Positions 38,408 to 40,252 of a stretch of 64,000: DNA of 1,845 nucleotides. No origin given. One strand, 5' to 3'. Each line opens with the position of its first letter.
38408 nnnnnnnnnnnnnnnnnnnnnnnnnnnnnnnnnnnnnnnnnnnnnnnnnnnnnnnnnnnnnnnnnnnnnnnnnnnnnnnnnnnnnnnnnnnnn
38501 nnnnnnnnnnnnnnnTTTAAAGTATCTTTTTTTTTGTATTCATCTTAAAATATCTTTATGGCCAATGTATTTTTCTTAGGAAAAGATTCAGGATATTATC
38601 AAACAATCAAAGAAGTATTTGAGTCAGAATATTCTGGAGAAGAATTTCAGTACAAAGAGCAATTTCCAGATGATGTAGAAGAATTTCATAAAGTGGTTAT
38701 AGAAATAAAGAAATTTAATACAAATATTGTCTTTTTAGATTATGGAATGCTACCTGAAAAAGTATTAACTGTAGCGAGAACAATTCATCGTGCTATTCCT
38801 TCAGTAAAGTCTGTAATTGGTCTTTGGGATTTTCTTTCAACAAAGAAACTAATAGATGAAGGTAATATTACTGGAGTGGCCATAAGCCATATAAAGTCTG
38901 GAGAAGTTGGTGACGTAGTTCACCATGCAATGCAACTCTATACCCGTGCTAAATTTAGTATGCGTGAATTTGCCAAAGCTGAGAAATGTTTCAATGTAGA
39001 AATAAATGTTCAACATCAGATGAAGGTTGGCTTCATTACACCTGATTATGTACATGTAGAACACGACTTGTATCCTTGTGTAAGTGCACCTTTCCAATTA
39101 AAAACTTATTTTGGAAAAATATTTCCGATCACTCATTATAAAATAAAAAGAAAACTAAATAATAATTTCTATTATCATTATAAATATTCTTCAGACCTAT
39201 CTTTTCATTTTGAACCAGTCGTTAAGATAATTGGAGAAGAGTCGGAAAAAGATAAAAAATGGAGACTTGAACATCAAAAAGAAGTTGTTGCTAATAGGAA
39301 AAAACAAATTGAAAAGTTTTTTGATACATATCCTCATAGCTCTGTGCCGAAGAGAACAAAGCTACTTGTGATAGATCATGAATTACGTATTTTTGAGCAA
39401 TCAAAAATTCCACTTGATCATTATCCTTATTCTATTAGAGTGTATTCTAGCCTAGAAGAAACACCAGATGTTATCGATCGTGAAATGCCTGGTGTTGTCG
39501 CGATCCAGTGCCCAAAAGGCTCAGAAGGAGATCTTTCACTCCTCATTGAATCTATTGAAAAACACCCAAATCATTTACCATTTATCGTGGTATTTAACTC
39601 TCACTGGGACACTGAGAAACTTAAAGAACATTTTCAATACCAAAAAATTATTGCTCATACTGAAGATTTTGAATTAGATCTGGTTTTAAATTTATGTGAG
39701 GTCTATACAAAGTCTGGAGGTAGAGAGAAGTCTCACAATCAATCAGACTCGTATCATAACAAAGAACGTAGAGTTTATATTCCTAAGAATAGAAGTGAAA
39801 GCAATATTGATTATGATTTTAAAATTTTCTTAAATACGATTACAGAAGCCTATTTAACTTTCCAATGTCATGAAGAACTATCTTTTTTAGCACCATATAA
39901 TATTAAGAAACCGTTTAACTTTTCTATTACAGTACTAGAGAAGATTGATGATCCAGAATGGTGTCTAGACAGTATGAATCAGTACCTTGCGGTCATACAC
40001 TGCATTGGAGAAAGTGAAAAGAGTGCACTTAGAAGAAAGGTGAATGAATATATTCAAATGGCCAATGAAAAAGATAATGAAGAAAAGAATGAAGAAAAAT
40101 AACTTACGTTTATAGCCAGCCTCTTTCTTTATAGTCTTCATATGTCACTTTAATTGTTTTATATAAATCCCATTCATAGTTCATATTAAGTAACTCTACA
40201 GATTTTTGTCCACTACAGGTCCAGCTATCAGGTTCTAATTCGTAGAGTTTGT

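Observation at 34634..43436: Bacterial ceramide/sphingolipid biosynthesis locus (Spt, GNAT acyltransferase, SDR) with a set of candidate tailoring and trafficking genes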

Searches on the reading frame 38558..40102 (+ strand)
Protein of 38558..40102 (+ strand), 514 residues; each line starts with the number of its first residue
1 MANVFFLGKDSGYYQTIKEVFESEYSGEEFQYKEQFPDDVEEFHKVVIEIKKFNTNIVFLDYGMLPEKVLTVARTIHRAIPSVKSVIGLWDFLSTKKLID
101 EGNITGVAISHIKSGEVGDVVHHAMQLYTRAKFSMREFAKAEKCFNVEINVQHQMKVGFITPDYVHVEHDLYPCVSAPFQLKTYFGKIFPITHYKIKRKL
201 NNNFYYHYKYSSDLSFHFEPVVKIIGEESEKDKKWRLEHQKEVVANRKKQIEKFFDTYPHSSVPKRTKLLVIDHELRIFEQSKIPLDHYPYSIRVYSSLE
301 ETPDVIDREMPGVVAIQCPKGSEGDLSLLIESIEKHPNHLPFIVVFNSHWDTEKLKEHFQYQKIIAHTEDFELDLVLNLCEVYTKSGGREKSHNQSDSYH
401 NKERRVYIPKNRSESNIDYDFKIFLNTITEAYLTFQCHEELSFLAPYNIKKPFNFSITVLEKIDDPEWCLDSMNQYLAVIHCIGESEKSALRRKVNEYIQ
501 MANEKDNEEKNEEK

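Call 4: search_protein_families(library=pfam, proteins=[window:38558-40102:+], max_evalue=0.01)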
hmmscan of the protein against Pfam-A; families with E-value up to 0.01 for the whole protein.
window:38558-40102:+ (514 aa): 0 families

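Call 5: search_protein_families(library=ncbifam, proteins=[window:38558-40102:+], max_evalue=0.01)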
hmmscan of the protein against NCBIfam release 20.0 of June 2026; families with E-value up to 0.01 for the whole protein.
window:38558-40102:+ (514 aa): 0 families

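Call 23: search_protein_families(library=pfam, proteins=[window:38558-40102:+], max_evalue=10)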
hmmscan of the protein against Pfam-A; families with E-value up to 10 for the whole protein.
window:38558-40102:+ (514 aa): 1 family
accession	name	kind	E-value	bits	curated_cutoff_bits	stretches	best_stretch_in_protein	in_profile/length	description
PF03808.19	Glyco_tran_WecG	-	0.088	13.1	27.4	1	3-75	45-116/168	Glycosyl transferase WecG/TagA/CpsF family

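Call 40: find_homologous_proteins(query=window:38558-40102:+, max_evalue=0.001)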
Query window:38558-40102:+ (514 aa): 16 proteins with E <= 0.001 among 4749 candidates.
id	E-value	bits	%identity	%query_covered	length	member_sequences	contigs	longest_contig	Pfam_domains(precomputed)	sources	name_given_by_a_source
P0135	0.0e+0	1048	88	99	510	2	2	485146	-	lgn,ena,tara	tara:strand:+ start:121235 stop:122767 length:1533 start_codon:yes stop_codon:yes gene_type:complete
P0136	7.2e-243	825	69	98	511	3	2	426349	-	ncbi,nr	ncbi:MAG: hypothetical protein GY909_08690 [Oligoflexia bacterium]|nr:hypothetical protein [Oligofle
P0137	5.0e-154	532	47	98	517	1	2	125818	-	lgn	-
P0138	7.4e-142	492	44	97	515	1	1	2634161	-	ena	-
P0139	3.3e-127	443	42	97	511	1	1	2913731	-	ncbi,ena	-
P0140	2.2e-125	437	41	98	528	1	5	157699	-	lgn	-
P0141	8.7e-125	435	40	100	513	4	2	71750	-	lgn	-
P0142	3.1e-122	427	40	98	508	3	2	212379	-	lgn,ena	-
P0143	6.3e-120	419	41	99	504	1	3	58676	-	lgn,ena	-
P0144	1.4e-109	385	37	99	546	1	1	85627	-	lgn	-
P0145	1.2e-108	382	36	99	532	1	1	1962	-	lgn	-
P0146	6.0e-104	367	38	99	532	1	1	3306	-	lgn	-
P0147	2.2e-103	365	36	99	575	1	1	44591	-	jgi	jgi:hypothetical protein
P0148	1.5e-99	352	36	97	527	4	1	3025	-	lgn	-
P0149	1.5e-93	332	35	98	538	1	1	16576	-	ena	-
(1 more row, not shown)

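Call 44: find_encoding_contigs(protein=P0138, flank=10000, max_places=1)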
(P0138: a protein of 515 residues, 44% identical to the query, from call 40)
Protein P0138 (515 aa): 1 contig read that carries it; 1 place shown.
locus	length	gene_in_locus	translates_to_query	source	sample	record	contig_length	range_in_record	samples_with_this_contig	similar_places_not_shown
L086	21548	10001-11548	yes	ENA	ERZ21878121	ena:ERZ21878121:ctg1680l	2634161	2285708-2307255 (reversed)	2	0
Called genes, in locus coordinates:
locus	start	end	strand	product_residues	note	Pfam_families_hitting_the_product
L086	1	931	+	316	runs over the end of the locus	PF00376:MerR (weak), PF13411:MerR_1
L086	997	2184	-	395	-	PF00324:AA_permease, PF03845:Spore_permease, PF13520:AA_permease_2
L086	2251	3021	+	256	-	PF00293:NUDIX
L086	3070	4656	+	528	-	PF00005:ABC_tran, PF13304:AAA_21 (faint), PF12848:ABC_tran_Xtn, PF00005:ABC_tran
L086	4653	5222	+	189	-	PF23894:LD_SV2 (faint), PF13599:Pentapeptide_4, PF13576:Pentapeptide_3 (weak), PF00805:Pentapeptide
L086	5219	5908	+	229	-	PF00230:MIP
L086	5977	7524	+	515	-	PF05708:Peptidase_C92 (weak)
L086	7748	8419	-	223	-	-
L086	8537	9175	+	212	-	PF04116:FA_hydroxylase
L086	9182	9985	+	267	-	PF01569:PAP2 (weak)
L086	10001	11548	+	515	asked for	-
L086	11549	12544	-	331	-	PF01073:3Beta_HSD, PF01370:Epimerase, PF04321:RmlD_sub_bind, PF05368:NmrA (weak), PF13460:NAD_binding_10, PF16363:GDP_Man_Dehyd, PF07993:NAD_binding_4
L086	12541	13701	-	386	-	PF00583:Acetyltransf_1 (faint)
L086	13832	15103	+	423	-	PF02518:HATPase_c, PF14501:HATPase_c_5 (weak)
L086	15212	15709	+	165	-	PF00578:AhpC-TSA, PF00085:Thioredoxin (faint), PF13905:Thioredoxin_8 (weak)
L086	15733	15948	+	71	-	-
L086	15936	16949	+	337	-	-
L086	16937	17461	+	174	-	-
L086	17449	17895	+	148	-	PF08534:Redoxin, PF00085:Thioredoxin (weak), PF00578:AhpC-TSA, PF13905:Thioredoxin_8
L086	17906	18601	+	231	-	PF02683:DsbD_TM, PF13386:DsbD_2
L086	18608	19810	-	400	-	PF00155:Aminotran_1_2, PF01041:DegT_DnrJ_EryC1 (faint), PF01212:Beta_elim_lyase (faint)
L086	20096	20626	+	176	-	-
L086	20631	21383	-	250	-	-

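Call 45: find_encoding_contigs(protein=P0147, flank=10000, max_places=1)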
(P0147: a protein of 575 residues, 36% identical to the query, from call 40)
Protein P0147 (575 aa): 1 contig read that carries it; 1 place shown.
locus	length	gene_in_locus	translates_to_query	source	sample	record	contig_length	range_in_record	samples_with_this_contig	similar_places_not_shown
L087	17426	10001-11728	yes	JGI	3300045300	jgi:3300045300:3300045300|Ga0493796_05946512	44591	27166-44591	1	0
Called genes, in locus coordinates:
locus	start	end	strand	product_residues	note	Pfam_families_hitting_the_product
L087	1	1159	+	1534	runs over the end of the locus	-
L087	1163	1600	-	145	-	-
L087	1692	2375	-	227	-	-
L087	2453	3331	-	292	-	PF00126:HTH_1, PF03466:LysR_substrate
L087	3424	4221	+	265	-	PF03372:Exo_endo_phos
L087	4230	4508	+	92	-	PF07883:Cupin_2 (weak)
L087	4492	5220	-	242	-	PF00849:PseudoU_synth_2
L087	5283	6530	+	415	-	PF01134:GIDA (faint), PF01266:DAO (faint), PF03486:HI0933_like, PF07992:Pyr_redox_2 (faint), PF22780:HI0933_like_1st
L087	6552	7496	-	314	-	-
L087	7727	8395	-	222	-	-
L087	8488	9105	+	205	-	PF04116:FA_hydroxylase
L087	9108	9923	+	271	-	PF01569:PAP2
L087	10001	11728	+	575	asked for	-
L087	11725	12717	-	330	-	PF00106:adh_short (weak), PF01073:3Beta_HSD, PF01370:Epimerase, PF04321:RmlD_sub_bind (weak), PF13460:NAD_binding_10, PF16363:GDP_Man_Dehyd, PF07993:NAD_binding_4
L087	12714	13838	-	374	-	-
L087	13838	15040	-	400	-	PF00155:Aminotran_1_2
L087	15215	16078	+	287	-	-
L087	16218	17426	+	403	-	?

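Call 50: predict_structure(alignment_id=A3)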
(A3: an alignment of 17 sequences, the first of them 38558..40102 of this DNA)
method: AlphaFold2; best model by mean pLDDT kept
length: 514 residues; sequences in the alignment: 17
mean_pLDDT: 86.5   pTM: 0.84
mean pLDDT of the five models: 86.5, 86.2, 86.1, 85.1, 84.2
residues with pLDDT >= 90: 235; 70-90: 244; 50-70: 33; < 50: 2
segments of 3 or more residues with pLDDT < 50: none
pLDDT, mean of each block of 10 residues (from residue 1): 94 94 91 90 89 95 87 90 91 80 85 84 88 59 75 92 92 81 88 91 83 90 77 88 91 79 70 92 87 91 87 93 90 89 95 96 94 93 83 70 78 89 89 91 91 87 89 92 83 80 76 69
secondary structure, 60 per line:
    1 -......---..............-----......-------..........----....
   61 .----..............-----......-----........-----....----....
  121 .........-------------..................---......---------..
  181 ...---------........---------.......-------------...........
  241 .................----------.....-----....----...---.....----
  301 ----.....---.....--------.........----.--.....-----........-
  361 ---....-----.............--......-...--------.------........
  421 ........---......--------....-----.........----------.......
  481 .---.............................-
elements in order: E2-7 H11-24 E30-35 H43-52 E57-61 H66-79 E85-90 H96-103 E109-112 H117-129 E143-160 E164-169 E179-183 E193-200 E210-216 H230-257 E268-272 H278-281 E292-296 H305-309 E313-317 H326-334 E342-346 H352-359 E364-367 H373-385 H388-392 E416-428 E432-437 E446-449 E455-463 E474-481 H485-513

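Call 52: fold_search(model_id=the predicted structure, library=pdb)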
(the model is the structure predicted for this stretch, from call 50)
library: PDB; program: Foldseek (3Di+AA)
matches with E <= 10: 1475; with E <= 0.001: 11
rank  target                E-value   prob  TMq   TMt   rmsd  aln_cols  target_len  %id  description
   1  2v0n_A                1.4e-05  1.00  0.21  0.23  22.0       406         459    8  ACTIVATED RESPONSE REGULATOR PLED IN COMPLEX WITH C-DIGMP AND GTP- ALPHA-S (released 2007-08-21)
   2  2wb4_A                1.9e-05  1.00  0.19  0.22  21.3       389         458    9  activated diguanylate cyclase PleD in complex with c-di-GMP (released 2010-04-21)
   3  9g85_A                3.0e-05  1.00  0.20  0.23  20.4       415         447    9  Structure of Response regulator PleD in complex with c-diGMP and ppGpp (released 2025-08-06)
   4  9g86_A                3.4e-05  1.00  0.20  0.23  20.1       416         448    9  Structure of Response regulator PleD in complex with c-diGMP and pppGpp (released 2025-08-06)
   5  2wb4_B                4.5e-05  1.00  0.19  0.22  21.7       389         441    8  activated diguanylate cyclase PleD in complex with c-di-GMP (released 2010-04-21)
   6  1w25_A                4.5e-05  1.00  0.20  0.23  20.3       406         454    8  Response regulator PleD in complex with c-diGMP (released 2004-11-18)
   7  9g85_D                5.0e-05  1.00  0.20  0.23  20.4       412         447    9  Structure of Response regulator PleD in complex with c-diGMP and ppGpp (released 2025-08-06)
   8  9g85_B                9.9e-05  1.00  0.20  0.23  20.4       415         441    9  Structure of Response regulator PleD in complex with c-diGMP and ppGpp (released 2025-08-06)
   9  9g85_C                1.2e-04  1.00  0.20  0.23  20.4       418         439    8  Structure of Response regulator PleD in complex with c-diGMP and ppGpp (released 2025-08-06)
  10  9g86_B                6.4e-04  0.99  0.20  0.23  20.5       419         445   10  Structure of Response regulator PleD in complex with c-diGMP and pppGpp (released 2025-08-06)
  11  4lda_B                9.0e-04  1.00  0.22  0.77   3.7       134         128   13  Crystal structure of a CheY-like protein (tadZ) from Pseudomonas aeruginosa PAO1 at 2.70 A resolution (released 2013-07-24)
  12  1srr_B                1.1e-03  1.00  0.20  0.74   3.8       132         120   15  CRYSTAL STRUCTURE OF A PHOSPHATASE RESISTANT MUTANT OF SPORULATION RESPONSE REGULATOR SPO0F FROM BACILLUS SUBTILIS (released 1997-04-21)
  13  4lda_A                1.8e-03  1.00  0.22  0.77   3.2       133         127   13  Crystal structure of a CheY-like protein (tadZ) from Pseudomonas aeruginosa PAO1 at 2.70 A resolution (released 2013-07-24)
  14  6ifh                  2.1e-03  1.00  0.21  0.80   3.1       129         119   15  Unphosphorylated Spo0F from Paenisporosarcina sp. TG-14 (released 2019-01-16)
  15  9dvt_R                2.4e-03  1.00  0.20  0.42   3.5       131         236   21  Cryo-EM structure of RpaA bound to PkaiBC DNA and the CTD of the alpha subunit of RNAP from the cyanobacterium Synecho (released 2025-10-15)
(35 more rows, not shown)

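Call 86: search_protein_families(library=pfam, proteins=[L086:13832-15103:+, L087:15215-16078:+, L086:20096-20626:+], max_evalue=0.001)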
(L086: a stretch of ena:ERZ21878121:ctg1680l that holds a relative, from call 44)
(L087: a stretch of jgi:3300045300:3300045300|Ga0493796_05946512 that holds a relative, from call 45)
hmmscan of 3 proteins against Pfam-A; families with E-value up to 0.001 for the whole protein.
L086:13832-15103:+ (423 aa): 4 families
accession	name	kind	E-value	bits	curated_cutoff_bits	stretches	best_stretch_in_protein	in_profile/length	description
PF02518.31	HATPase_c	-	2.4e-20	73.5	26.4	1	313-417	2-109/111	Histidine kinase-, DNA gyrase B-, and HSP90-like ATPase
PF14501.12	HATPase_c_5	-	7e-06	26.3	22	1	317-412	6-98/102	GHKL domain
PF00512.31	HisKA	-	0.00011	22.7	26.9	1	204-267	4-64/66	His Kinase A (phospho-acceptor) domain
PF13581.12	HATPase_c_2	-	0.0002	21.8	27.4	1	321-395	36-111/127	Histidine kinase-like ATPase domain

L087:15215-16078:+ (287 aa): 0 families

L086:20096-20626:+ (176 aa): 0 families
